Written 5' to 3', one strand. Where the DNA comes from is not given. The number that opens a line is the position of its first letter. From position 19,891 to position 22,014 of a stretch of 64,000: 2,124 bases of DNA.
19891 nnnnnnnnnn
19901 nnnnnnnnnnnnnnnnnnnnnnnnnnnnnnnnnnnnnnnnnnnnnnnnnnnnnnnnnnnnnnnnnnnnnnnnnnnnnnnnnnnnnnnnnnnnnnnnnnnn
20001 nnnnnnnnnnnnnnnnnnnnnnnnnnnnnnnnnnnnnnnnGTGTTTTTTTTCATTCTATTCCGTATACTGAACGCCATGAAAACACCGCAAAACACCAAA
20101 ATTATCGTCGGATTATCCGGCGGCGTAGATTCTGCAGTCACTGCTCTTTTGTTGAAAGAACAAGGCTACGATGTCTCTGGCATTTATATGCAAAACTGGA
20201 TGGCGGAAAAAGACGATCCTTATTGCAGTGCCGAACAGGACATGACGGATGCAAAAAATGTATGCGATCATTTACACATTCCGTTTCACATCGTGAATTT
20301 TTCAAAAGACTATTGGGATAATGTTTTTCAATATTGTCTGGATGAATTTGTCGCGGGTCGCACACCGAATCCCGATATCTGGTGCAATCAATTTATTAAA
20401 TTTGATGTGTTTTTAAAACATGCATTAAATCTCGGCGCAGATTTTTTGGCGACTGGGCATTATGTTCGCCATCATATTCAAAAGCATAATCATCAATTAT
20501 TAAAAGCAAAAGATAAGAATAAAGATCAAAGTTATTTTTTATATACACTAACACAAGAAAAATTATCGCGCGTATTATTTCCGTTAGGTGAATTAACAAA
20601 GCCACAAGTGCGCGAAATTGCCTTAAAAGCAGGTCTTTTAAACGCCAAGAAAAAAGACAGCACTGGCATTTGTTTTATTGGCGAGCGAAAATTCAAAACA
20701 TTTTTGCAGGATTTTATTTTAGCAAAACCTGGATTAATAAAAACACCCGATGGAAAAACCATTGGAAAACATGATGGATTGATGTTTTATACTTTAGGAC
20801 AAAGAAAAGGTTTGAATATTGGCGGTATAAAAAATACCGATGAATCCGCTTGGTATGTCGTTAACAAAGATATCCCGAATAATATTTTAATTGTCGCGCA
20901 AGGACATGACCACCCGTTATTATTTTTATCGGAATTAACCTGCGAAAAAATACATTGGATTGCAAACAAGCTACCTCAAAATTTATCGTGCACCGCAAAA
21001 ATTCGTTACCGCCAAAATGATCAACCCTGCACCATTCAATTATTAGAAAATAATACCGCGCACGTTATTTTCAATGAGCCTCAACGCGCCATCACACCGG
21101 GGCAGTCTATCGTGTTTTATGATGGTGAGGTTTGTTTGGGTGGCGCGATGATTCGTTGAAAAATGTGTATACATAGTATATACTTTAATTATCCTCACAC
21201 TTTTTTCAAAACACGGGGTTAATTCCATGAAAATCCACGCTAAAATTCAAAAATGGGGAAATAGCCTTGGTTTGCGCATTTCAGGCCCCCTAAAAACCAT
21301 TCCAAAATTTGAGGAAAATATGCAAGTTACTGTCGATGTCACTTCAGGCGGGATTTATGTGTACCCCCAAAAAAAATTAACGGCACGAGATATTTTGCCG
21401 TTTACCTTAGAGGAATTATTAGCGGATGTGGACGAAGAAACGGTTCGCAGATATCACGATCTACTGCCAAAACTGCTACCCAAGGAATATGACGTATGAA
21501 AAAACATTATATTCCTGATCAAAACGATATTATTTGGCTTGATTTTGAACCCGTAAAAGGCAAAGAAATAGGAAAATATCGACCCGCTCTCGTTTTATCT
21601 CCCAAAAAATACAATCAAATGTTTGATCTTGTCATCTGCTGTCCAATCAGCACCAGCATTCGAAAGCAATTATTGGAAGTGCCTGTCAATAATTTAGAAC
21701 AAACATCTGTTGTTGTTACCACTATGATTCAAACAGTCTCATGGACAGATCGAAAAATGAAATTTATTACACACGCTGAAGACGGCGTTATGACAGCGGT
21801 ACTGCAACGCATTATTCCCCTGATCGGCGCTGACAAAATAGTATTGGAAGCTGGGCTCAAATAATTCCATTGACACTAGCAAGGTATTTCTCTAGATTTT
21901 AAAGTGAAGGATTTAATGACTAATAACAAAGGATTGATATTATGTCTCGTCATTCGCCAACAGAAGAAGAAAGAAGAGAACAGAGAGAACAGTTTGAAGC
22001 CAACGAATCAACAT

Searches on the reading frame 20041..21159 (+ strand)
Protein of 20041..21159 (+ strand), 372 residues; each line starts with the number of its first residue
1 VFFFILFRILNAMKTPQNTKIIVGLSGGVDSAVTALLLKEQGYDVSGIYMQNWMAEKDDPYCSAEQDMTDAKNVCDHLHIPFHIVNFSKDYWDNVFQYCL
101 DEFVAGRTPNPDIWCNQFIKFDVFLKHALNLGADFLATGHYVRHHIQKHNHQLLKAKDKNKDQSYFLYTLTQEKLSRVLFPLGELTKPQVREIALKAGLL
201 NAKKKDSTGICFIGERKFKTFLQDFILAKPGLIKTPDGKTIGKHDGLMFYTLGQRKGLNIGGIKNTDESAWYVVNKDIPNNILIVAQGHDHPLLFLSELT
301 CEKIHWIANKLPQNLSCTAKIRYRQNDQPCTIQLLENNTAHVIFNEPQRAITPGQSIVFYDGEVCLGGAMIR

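Call 17: search_protein_families(library=pfam, proteins=[window:20041-21159:+], max_evalue=0.01)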
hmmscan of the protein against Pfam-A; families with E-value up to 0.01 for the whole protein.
window:20041-21159:+ (372 aa): 8 families
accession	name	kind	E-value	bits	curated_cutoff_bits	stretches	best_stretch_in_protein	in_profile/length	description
PF03054.22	tRNA_Me_trans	-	4.3e-81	271.9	20.6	1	20-214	2-201/202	tRNA methyl transferase HUP domain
PF20258.4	tRNA_Me_trans_C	-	6.4e-27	94.1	20.6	1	298-371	3-77/77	Aminomethyltransferase beta-barrel domain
PF20259.3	tRNA_Me_trans_M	-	1.2e-21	76.5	27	1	219-287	1-66/66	tRNA methyl transferase PRC-barrel domain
PF02540.23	NAD_synthase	-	4e-08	33.1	21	1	12-88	12-82/242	NAD synthase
PF01171.26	ATP_bind_3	-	2.6e-05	24.5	27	1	20-198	1-160/182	PP-loop family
PF06508.19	QueC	-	0.00012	22.1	22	1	20-80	1-58/210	Queuosine biosynthesis protein QueC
PF00733.27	Asn_synthase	-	0.00053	20.2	21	1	21-166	20-153/354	Asparagine synthase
PF02568.20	ThiI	-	0.0041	17.2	20.5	1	20-59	5-44/197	Thiamine biosynthesis protein (ThiI)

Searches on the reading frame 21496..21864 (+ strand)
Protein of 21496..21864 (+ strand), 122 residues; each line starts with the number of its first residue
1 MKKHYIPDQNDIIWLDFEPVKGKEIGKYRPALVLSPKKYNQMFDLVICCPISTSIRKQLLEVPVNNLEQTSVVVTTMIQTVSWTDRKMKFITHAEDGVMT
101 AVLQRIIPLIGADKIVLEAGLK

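Call 17: search_protein_families(library=pfam, proteins=[window:21496-21864:+], max_evalue=0.01)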
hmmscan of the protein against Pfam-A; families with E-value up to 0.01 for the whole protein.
window:21496-21864:+ (122 aa): 1 family
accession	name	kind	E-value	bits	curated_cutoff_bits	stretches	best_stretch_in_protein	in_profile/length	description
PF02452.23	PemK_toxin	-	2e-23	83.1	23.1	1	9-107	2-106/109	PemK-like, MazF-like toxin of type II toxin-antitoxin system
